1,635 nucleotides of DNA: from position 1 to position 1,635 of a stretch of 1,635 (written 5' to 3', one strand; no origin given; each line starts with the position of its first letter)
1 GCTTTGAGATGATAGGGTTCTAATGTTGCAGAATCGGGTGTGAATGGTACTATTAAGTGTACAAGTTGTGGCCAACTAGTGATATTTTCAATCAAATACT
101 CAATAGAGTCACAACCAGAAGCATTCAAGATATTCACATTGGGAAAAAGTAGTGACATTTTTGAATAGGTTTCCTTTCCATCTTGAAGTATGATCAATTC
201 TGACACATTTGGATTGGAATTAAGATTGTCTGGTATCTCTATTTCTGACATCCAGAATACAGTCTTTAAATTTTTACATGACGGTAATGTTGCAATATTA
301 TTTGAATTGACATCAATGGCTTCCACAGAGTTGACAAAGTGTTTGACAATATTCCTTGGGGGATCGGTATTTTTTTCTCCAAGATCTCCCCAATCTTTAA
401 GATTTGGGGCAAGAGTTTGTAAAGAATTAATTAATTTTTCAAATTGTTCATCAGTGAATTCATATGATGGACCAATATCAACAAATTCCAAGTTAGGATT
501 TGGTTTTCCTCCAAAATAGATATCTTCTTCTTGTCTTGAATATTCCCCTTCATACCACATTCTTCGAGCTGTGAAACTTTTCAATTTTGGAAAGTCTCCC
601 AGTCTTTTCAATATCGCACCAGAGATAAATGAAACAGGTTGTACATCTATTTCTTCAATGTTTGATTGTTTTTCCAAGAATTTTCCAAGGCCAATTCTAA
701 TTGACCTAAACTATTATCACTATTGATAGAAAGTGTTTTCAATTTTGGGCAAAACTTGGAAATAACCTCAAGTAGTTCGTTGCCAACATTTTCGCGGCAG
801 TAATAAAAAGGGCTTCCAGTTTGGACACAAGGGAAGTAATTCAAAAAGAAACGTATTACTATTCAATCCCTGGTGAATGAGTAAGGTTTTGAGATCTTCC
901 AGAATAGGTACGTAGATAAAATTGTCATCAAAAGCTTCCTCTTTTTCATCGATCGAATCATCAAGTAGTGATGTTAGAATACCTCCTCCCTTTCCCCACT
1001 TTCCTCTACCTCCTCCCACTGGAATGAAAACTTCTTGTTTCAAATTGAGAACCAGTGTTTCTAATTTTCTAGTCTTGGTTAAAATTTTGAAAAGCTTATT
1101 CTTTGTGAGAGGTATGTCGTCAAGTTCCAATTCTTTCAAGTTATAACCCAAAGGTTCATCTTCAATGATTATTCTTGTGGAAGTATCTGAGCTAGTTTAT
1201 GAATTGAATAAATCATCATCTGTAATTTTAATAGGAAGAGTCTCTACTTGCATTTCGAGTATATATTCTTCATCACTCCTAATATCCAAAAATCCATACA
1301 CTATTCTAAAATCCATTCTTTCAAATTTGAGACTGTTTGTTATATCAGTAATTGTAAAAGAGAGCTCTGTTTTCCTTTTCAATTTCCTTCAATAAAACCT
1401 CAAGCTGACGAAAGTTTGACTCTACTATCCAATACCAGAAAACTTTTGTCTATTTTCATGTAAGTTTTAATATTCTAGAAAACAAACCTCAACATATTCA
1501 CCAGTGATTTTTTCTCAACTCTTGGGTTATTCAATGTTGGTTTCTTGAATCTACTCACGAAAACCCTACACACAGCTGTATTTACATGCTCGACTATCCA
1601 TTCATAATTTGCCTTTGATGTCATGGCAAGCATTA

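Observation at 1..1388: LRR-protein gene broken into four or more reading-frame segments: decaying paralog or error-ridden locus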

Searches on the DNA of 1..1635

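Call 54: search_rna_families(source=window, threshold=gathering)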
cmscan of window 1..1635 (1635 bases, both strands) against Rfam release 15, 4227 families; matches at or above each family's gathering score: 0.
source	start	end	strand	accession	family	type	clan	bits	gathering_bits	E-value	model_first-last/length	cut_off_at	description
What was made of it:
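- Tried and rejected: There is no Rfam family on either strand (call 54).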

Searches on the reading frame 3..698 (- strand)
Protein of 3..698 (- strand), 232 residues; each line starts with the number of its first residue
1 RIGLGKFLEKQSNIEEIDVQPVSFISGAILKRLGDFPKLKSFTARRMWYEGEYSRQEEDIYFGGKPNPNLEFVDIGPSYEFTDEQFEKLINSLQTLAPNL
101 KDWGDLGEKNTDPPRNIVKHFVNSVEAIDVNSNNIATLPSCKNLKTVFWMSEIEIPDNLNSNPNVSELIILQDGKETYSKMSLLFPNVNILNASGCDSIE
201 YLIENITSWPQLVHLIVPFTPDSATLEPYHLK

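Call 6: search_protein_families(library=pfam, max_evalue=1, proteins=[window:3-698:-])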
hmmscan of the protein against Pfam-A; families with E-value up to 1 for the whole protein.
seq(232 aa): 1 family
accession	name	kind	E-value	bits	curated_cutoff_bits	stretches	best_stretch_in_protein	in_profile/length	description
PF12799.13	LRR_4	-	0.79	10.5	27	0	128-148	6-29/44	Leucine Rich repeats (2 copies)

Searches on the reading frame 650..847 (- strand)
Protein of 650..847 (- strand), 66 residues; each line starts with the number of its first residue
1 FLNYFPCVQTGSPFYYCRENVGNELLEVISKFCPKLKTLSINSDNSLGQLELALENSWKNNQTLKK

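Call 6: search_protein_families(library=pfam, max_evalue=1, proteins=[window:650-847:-])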
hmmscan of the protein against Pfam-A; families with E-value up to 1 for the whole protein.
seq(66 aa): 1 family
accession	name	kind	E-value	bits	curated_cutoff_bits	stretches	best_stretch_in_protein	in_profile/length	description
PF12799.13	LRR_4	-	0.016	15.9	27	1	28-51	18-40/44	Leucine Rich repeats (2 copies)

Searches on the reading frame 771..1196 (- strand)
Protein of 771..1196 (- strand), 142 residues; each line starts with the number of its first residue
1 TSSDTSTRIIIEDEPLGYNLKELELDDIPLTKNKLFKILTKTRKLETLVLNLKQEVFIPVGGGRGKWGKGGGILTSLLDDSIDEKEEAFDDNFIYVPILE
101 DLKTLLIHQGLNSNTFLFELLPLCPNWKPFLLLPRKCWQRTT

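Call 6: search_protein_families(library=pfam, max_evalue=1, proteins=[window:771-1196:-])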
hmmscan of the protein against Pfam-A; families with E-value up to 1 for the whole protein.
seq(142 aa): 1 family
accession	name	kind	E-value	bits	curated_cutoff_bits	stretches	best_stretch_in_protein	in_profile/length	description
PF06880.16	DUF1262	-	0.3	11.9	27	1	21-60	27-63/100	Protein of unknown function (DUF1262)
